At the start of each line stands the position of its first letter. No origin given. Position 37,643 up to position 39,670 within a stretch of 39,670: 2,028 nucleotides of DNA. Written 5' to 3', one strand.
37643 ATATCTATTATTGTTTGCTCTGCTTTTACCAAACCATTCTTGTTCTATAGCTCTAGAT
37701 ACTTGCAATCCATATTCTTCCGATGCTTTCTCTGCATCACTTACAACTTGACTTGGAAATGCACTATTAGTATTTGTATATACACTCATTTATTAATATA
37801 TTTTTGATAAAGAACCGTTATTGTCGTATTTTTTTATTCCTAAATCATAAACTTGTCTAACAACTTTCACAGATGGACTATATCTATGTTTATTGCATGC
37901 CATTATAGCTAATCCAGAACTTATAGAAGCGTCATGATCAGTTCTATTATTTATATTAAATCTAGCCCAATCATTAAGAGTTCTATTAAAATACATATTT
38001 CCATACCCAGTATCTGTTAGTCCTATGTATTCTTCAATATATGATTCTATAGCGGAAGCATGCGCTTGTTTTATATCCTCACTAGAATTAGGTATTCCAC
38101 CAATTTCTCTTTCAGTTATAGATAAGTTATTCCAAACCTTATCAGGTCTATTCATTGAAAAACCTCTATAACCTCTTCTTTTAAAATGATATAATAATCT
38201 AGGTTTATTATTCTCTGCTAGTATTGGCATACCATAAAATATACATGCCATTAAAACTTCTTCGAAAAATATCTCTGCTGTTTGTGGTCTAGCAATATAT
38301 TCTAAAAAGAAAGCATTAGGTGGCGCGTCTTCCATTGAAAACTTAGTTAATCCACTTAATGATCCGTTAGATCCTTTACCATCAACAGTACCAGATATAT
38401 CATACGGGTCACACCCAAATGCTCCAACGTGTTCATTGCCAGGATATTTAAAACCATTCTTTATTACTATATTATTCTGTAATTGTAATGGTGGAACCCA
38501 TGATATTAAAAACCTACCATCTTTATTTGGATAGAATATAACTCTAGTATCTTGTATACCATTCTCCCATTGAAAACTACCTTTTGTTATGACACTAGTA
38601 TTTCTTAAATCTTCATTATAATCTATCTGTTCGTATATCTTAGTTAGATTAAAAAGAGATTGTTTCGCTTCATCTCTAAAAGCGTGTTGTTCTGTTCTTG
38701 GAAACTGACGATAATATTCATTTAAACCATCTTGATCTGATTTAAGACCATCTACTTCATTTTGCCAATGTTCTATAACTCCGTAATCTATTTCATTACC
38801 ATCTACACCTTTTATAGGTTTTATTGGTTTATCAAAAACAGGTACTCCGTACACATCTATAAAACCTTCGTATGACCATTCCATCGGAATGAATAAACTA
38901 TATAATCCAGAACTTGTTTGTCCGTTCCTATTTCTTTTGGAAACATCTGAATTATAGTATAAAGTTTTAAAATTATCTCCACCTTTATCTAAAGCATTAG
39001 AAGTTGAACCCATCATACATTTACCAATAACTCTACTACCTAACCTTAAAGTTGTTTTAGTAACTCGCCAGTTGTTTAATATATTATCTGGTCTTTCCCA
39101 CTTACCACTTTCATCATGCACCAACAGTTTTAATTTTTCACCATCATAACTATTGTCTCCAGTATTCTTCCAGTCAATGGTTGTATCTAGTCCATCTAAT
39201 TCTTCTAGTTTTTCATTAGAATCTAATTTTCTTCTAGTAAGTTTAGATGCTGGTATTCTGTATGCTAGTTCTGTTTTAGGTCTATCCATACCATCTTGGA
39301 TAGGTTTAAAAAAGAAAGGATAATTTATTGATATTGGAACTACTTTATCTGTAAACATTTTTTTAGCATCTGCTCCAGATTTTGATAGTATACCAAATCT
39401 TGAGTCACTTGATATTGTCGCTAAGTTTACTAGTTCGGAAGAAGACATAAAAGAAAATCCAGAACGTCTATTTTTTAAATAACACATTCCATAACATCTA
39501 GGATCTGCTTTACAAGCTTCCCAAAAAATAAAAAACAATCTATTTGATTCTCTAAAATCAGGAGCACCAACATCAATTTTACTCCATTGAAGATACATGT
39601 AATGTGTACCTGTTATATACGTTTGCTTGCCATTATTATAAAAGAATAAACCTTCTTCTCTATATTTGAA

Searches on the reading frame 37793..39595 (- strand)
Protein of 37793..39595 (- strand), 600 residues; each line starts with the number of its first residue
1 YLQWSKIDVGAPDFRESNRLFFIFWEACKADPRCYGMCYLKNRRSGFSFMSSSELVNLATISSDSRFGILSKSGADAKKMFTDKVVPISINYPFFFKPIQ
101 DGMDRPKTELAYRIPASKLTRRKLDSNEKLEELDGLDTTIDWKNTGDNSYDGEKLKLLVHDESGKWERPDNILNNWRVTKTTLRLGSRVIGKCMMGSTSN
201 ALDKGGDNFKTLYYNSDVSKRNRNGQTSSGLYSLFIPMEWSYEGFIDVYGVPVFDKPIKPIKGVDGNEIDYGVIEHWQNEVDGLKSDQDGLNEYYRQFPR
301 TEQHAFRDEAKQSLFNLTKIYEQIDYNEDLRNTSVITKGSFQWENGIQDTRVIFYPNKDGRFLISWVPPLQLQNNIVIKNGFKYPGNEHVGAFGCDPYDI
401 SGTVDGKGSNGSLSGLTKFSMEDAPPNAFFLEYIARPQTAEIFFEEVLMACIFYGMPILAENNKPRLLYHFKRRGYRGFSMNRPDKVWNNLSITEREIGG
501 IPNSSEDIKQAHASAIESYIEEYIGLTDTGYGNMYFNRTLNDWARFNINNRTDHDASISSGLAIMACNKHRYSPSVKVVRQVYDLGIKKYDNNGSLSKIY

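Call 12: search_protein_families(library=phrogs, proteins=[window:37793-39595:-], max_evalue=0.001)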
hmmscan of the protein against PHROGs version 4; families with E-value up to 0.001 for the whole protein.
window:37793-39595:- (600 aa): 1 family
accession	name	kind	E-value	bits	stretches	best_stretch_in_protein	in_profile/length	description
phrog_6681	-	head and packaging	1.3e-138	464.5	1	10-597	153-752/758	terminase large subunit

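Call 60: find_related_loci(query=window:37793-39595:-, collection=viral_contigs, flank=10000)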
Query window:37793-39595:- (600 aa) in viral_contigs; peptide patterns used: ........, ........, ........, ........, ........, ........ (x = any residue, [..] = any of these).
600 stretches matched a pattern (row limit reached: there are more); 600 encode a relative of the query (tblastn E <= 1e-3); the best 80 are kept; 80 distinct loci.
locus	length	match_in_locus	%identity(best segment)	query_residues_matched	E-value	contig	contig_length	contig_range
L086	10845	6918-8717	90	1-600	0e+0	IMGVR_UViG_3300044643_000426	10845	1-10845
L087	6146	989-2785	85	1-599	0e+0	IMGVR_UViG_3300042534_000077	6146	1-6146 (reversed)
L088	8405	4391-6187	85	1-599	0e+0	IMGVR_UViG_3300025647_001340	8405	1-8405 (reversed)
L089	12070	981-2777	84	1-599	0e+0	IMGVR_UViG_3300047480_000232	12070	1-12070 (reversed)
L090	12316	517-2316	85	1-599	0e+0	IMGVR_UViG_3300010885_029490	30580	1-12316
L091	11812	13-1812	85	1-599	0e+0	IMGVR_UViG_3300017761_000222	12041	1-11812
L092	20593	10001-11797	85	1-599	0e+0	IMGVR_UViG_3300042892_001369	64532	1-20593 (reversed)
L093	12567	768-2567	85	1-599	0e+0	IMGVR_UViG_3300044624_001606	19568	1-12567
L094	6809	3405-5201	83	1-599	0e+0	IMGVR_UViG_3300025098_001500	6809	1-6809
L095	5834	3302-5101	83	1-599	0e+0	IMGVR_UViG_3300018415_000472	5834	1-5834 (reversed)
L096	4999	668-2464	83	1-599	0e+0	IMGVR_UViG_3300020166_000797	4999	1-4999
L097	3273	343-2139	83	1-599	0e+0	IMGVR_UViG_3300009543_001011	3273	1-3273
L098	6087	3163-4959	83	1-599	0e+0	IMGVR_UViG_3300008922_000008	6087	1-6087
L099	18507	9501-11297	83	1-599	0e+0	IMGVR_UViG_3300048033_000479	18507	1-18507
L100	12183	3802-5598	83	1-599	0e+0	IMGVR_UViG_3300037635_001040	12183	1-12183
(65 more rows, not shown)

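Call 65: search_dna_similar(query=window:37793-39595:-, collection=phages, mode=protein, max_rows=12)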
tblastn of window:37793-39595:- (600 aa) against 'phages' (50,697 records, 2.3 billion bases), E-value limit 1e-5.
Records with a match: 87; places in all: 87; records where one place covers at least 80% of the query: 87.
Best place of each record, by identity: 60-80% 1; <60% 86.
By first word of the organism name: Flavobacterium 68; Cellulophaga 15; Tenacibaculum 2; Caudoviricetes 1; Maribacter 1.
By host as written in the record: Flavobacterium sp. BAL314 68; Cellulophaga sp. HaHa_2_95 4; Cellulophaga baltica #13 2; Cellulophaga baltica #19 2; Cellulophaga baltica NN016046 2; Cellulophaga baltica #18 2; Cellulophaga baltica NN016038 2; Tenacibaculum sp. AHE14PA 2; and 3 more.
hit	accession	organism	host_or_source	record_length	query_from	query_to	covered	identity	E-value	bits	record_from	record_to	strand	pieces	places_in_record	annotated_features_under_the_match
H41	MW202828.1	Caudoviricetes sp.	Manatee Spring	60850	1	599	100%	66.5%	0e+0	852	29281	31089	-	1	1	terminase large subunit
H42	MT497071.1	Flavobacterium phage vB_FspP_elemoF_6-3D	Flavobacterium sp. BAL314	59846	2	582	97%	48.0%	1e-167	535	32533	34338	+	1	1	hypothetical protein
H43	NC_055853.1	Flavobacterium phage vB_FspP_elemoF_6-3D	Flavobacterium sp. BAL314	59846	2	582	97%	48.0%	1e-167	535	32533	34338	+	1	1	terminase large subunit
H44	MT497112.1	Flavobacterium phage vB_FspP_elemoA_6-5A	Flavobacterium sp. BAL314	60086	2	582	97%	48.0%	1e-167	535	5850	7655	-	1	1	hypothetical protein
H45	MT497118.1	Flavobacterium phage vB_FspP_elemoA_7-9C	Flavobacterium sp. BAL314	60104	2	582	97%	48.0%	1e-167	535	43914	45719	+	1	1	hypothetical protein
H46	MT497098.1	Flavobacterium phage vB_FspP_elemoC_15-9A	Flavobacterium sp. BAL314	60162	2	582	97%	48.0%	1e-167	535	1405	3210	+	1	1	hypothetical protein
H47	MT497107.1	Flavobacterium phage vB_FspP_elemoC_3-9B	Flavobacterium sp. BAL314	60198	2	582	97%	48.0%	1e-167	535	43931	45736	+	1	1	hypothetical protein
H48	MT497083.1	Flavobacterium phage vB_FspP_elemoA_11-9C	Flavobacterium sp. BAL314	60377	2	582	97%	48.0%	1e-167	535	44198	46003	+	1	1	hypothetical protein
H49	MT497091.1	Flavobacterium phage vB_FspP_elemoD_13-5B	Flavobacterium sp. BAL314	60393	2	582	97%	48.0%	1e-167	535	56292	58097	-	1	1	hypothetical protein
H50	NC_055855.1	Flavobacterium phage vB_FspP_elemoD_13-5B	Flavobacterium sp. BAL314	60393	2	582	97%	48.0%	1e-167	535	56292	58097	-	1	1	terminase large subunit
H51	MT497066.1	Flavobacterium phage vB_FspP_elemoC_13-1C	Flavobacterium sp. BAL314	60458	2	582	97%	48.0%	1e-167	535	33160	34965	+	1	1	hypothetical protein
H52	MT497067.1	Flavobacterium phage vB_FspP_elemoC_14-1A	Flavobacterium sp. BAL314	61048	2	582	97%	48.0%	1e-167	535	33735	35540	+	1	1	hypothetical protein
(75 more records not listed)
